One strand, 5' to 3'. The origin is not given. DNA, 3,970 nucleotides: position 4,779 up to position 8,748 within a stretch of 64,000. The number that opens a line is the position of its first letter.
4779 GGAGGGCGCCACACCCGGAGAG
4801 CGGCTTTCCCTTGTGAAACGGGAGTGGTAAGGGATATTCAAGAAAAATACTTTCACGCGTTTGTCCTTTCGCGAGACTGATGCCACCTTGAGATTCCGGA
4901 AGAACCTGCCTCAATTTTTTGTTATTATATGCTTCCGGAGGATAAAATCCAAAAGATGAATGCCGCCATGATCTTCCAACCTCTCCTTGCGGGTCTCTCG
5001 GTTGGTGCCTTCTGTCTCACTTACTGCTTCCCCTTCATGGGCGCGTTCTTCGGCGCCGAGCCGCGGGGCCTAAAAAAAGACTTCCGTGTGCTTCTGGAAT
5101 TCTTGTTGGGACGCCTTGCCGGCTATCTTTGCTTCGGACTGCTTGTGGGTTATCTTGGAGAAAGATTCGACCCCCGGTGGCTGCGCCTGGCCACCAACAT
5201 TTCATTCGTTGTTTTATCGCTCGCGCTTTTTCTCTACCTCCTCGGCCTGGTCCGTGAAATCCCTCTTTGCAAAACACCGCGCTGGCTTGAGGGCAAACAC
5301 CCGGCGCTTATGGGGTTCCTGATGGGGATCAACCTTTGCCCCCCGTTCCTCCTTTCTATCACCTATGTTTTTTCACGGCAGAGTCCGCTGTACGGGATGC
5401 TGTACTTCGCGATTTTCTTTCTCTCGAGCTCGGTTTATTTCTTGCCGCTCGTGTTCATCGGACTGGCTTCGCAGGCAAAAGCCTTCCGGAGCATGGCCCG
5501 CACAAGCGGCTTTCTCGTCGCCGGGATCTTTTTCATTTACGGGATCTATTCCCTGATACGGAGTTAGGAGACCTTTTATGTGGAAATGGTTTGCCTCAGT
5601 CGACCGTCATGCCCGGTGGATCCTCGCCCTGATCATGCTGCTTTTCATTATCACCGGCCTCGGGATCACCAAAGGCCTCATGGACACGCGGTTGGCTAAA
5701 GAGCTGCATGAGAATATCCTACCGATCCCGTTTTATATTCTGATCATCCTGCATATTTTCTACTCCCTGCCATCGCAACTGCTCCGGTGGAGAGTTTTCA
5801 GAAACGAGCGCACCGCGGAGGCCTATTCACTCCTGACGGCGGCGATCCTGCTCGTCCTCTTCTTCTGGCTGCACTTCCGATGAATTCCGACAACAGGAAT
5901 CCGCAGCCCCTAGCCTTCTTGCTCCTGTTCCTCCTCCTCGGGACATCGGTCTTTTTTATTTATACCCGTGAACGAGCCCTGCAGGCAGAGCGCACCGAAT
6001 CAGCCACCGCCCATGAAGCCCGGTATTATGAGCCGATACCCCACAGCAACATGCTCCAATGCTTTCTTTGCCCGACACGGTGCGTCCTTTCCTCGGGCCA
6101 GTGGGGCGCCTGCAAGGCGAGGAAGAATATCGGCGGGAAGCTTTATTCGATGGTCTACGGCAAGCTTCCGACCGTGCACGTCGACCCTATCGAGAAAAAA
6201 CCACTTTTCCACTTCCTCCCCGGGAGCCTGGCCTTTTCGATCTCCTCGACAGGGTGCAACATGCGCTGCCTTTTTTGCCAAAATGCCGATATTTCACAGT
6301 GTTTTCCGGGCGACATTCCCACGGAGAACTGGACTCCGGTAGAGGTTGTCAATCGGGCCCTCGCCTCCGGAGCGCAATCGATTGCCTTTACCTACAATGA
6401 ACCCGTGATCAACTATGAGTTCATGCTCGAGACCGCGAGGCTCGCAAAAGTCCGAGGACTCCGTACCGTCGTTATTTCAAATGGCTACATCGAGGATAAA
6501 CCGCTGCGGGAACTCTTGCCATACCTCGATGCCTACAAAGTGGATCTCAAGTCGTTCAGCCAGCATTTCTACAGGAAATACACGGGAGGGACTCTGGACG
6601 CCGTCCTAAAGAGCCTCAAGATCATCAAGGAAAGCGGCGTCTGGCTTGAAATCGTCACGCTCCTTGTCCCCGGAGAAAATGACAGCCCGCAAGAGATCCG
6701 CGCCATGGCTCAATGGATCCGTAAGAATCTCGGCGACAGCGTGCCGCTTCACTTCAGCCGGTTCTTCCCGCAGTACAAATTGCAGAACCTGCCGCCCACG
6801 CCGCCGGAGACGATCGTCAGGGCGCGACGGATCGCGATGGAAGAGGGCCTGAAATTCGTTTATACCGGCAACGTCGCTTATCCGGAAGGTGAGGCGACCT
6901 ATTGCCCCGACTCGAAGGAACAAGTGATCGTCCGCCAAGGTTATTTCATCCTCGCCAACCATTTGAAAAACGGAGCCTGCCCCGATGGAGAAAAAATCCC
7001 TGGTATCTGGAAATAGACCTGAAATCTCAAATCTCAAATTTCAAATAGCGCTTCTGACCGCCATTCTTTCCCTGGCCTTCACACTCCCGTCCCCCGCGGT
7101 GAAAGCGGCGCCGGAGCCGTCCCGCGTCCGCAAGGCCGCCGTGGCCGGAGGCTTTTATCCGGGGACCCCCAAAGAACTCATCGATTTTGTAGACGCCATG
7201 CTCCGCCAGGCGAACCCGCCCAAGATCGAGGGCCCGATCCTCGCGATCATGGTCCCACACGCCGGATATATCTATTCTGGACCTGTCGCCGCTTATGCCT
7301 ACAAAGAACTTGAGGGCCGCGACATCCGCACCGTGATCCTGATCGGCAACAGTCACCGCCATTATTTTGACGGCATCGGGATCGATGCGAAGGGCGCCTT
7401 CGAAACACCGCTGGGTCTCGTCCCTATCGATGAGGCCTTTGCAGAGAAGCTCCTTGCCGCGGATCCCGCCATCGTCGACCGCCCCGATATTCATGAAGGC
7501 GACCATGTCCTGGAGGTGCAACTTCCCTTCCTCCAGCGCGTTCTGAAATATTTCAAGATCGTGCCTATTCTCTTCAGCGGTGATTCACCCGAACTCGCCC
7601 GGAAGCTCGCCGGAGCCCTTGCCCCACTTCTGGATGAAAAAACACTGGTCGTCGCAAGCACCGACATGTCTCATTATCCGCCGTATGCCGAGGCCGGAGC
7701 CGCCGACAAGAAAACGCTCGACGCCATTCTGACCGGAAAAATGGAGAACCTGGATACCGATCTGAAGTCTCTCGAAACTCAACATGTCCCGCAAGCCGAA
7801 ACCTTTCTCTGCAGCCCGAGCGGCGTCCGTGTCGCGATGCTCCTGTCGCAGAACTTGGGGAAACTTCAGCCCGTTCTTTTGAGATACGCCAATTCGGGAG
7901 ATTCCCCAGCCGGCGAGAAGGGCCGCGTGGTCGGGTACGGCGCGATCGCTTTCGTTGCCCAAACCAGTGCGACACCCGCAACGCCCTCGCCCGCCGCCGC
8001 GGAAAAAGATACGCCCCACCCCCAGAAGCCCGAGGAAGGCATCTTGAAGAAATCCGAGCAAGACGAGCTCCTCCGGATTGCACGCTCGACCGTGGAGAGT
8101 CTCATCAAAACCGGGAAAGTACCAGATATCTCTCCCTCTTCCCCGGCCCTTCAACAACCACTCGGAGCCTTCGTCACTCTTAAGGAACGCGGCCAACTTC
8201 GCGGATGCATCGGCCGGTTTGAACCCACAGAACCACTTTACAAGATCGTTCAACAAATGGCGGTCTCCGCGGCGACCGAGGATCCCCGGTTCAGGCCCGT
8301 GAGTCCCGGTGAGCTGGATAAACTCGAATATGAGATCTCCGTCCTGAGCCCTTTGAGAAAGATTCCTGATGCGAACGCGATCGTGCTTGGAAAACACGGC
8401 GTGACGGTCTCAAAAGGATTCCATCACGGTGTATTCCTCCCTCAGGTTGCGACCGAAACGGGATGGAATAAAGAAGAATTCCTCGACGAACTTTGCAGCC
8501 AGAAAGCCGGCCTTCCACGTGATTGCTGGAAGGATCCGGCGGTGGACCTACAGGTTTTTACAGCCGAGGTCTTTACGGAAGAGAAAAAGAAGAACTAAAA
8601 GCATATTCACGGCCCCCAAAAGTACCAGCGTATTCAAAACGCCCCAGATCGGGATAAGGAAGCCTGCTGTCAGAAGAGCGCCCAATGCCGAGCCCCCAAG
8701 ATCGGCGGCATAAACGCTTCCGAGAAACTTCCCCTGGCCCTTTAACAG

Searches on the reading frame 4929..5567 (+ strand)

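Call 4: search_protein_families(library=pfam, proteins=[window:4929-5567:+], max_evalue=0.01)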
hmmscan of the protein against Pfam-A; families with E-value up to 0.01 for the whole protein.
window:4929-5567:+ (212 aa): 1 family
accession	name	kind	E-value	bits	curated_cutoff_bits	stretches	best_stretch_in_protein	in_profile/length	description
PF13386.12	DsbD_2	-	6.3e-18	65.8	24.9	1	19-201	3-197/199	Cytochrome C biogenesis protein transmembrane region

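Call 5: search_protein_families(library=ncbifam, proteins=[window:4929-5567:+], max_evalue=0.001)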
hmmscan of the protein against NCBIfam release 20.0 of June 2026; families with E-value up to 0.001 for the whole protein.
window:4929-5567:+ (212 aa): 0 families

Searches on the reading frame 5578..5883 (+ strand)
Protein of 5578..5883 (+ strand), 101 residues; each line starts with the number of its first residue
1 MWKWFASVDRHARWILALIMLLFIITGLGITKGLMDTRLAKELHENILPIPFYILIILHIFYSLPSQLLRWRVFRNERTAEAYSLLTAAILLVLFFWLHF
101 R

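Call 4: search_protein_families(library=pfam, proteins=[window:5578-5883:+], max_evalue=0.01)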
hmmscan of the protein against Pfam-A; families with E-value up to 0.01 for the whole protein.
window:5578-5883:+ (101 aa): 1 family
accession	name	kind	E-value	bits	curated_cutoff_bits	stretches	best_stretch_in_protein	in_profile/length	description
PF08285.16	DPM3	-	0.0022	18.6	25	1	12-90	5-77/90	Dolichol-phosphate mannosyltransferase subunit 3 (DPM3)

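Call 5: search_protein_families(library=ncbifam, proteins=[window:5578-5883:+], max_evalue=0.001)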
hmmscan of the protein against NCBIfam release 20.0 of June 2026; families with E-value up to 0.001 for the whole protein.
window:5578-5883:+ (101 aa): 0 families

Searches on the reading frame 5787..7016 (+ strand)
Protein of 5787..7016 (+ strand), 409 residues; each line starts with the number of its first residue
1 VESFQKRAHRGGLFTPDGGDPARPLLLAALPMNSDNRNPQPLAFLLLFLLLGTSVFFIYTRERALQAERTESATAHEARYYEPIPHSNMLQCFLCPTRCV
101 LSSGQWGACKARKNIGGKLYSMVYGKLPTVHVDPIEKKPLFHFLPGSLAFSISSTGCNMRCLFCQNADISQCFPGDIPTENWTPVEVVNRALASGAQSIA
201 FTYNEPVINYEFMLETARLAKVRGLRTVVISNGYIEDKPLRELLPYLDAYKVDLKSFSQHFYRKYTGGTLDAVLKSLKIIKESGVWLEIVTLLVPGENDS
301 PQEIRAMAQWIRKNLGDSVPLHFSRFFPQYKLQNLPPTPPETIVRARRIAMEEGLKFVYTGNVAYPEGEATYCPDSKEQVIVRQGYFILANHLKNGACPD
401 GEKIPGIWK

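Call 4: search_protein_families(library=pfam, proteins=[window:5787-7016:+], max_evalue=0.01)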
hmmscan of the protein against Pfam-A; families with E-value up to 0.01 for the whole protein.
window:5787-7016:+ (409 aa): 2 families
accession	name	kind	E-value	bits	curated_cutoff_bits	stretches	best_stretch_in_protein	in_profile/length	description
PF04055.27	Radical_SAM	-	2.7e-22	80.2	29.5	1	152-304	2-162/166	Radical SAM superfamily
PF13353.11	Fer4_12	-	0.00058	20.6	22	1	154-248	12-110/137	4Fe-4S single cluster domain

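Call 5: search_protein_families(library=ncbifam, proteins=[window:5787-7016:+], max_evalue=0.001)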
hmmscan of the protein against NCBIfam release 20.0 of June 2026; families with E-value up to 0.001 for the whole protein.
window:5787-7016:+ (409 aa): 25 families
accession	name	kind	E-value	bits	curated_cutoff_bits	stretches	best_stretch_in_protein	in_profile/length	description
TIGR04337.1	AmmeMemoSam_rS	hypoth_equivalog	1.1e-106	356.6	220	1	80-408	3-333/349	AmmeMemoRadiSam system radical SAM enzyme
TIGR02493.1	PFLA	equivalog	2e-19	69.9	231.75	1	150-313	18-185/235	pyruvate formate-lyase-activating protein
TIGR04041.1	activase_YjjW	hypoth_equivalog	2.5e-19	69.8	250.2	1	197-326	110-238/276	YjjW family glycine radical enzyme activase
TIGR02494.1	PFLE_PFLC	subfamily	1.8e-14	53.7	174.35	1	200-316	128-244/293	glycyl-radical enzyme activating protein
TIGR02495.1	NrdG2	equivalog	3.2e-13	49.4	131.15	1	145-314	14-183/193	anaerobic ribonucleoside-triphosphate reductase activating protein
NF048010.1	SfplDhtActHpsHDes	equivalog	7.1e-13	48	430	1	199-314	135-252/298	(2S)-3-sulfopropanediol dehydratase activating enzyme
NF033719.1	ind_deCO2_activ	equivalog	2.2e-12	46.9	425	1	199-314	133-248/302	indoleacetate decarboxylase activase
NF043069.1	T4HPD_activ_SAM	equivalog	1e-11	44.8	425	1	199-313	127-241/299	trans-4-hydroxy-L-proline dehydratase activase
NF048008.1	SfplDhtActHpfHKleb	equivalog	1.8e-11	43.9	500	1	201-319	132-250/308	(2S)-3-sulfopropanediol dehydratase activating enzyme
NF045574.1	sacti_mat_StsB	exception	6.7e-11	41.7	625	1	154-294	103-242/466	StsB family radical SAM/SPASM domain sactipeptide maturase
NF008356.0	PRK11145.1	equivalog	7.8e-10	38.4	375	1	150-313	23-190/246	pyruvate formate lyase 1-activating protein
TIGR02666.1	moaA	equivalog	1.8e-09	37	284.05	1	156-314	19-183/336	GTP 3',8-cyclase MoaA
TIGR04003.1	rSAM_BssD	equivalog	5.3e-09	35.7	496.45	1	199-313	131-246/314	[benzylsuccinate synthase]-activating enzyme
TIGR04395.1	cutC_activ_rSAM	equivalog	6.1e-09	35.6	360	1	199-313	133-247/309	choline TMA-lyase-activating enzyme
NF033717.2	HPDL_rSAM_activ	equivalog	2.5e-08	33.5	420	1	197-314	132-251/311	4-hydroxyphenylacetate decarboxylase activase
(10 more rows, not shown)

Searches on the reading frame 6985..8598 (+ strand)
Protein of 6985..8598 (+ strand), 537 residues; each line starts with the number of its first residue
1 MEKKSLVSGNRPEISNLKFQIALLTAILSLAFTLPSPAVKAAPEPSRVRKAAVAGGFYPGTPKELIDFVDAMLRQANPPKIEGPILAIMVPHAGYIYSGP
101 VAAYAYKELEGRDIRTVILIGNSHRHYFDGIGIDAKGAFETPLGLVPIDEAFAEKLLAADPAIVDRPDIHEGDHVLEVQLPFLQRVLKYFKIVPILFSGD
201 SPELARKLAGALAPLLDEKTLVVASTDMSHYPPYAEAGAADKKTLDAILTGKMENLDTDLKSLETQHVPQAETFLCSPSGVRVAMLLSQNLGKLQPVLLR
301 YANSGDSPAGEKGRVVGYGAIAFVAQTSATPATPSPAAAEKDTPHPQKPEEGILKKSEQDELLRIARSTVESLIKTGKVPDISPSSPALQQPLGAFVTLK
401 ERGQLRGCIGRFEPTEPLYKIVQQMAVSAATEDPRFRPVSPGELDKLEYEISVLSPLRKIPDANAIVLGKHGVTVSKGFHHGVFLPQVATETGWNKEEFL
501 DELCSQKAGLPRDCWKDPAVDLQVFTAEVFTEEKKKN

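Call 4: search_protein_families(library=pfam, proteins=[window:6985-8598:+], max_evalue=0.01)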
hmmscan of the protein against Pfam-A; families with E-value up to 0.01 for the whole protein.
window:6985-8598:+ (537 aa): 2 families
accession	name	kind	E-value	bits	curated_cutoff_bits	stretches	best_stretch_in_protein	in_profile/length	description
PF01871.22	AMMECR1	-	1.1e-57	194.7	25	1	363-530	1-168/168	AMMECR1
PF01875.22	Memo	-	2.1e-53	181.7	27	1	51-321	2-268/269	Memo-like protein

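Call 5: search_protein_families(library=ncbifam, proteins=[window:6985-8598:+], max_evalue=0.001)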
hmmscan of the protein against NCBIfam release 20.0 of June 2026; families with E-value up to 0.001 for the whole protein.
window:6985-8598:+ (537 aa): 5 families
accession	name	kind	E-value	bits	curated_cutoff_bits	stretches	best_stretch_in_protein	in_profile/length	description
TIGR04336.1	AmmeMemoSam_B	hypoth_equivalog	1.2e-73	247.7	26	1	49-323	1-270/270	AmmeMemoRadiSam system protein B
TIGR04335.1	AmmeMemoSam_A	hypoth_equivalog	7.3e-56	188.3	99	1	361-530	2-175/175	AmmeMemoRadiSam system protein A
NF001987.0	PRK00782.1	equivalog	2.8e-54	184.1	295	1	48-323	2-265/267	MEMO1 family protein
NF002000.0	PRK00801.1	equivalog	1.1e-46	158.5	273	1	354-534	4-188/201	hypothetical protein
TIGR00296.1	TIGR00296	hypoth_equivalog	2.4e-43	148.1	91.05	1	358-536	8-194/200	TIGR00296 family protein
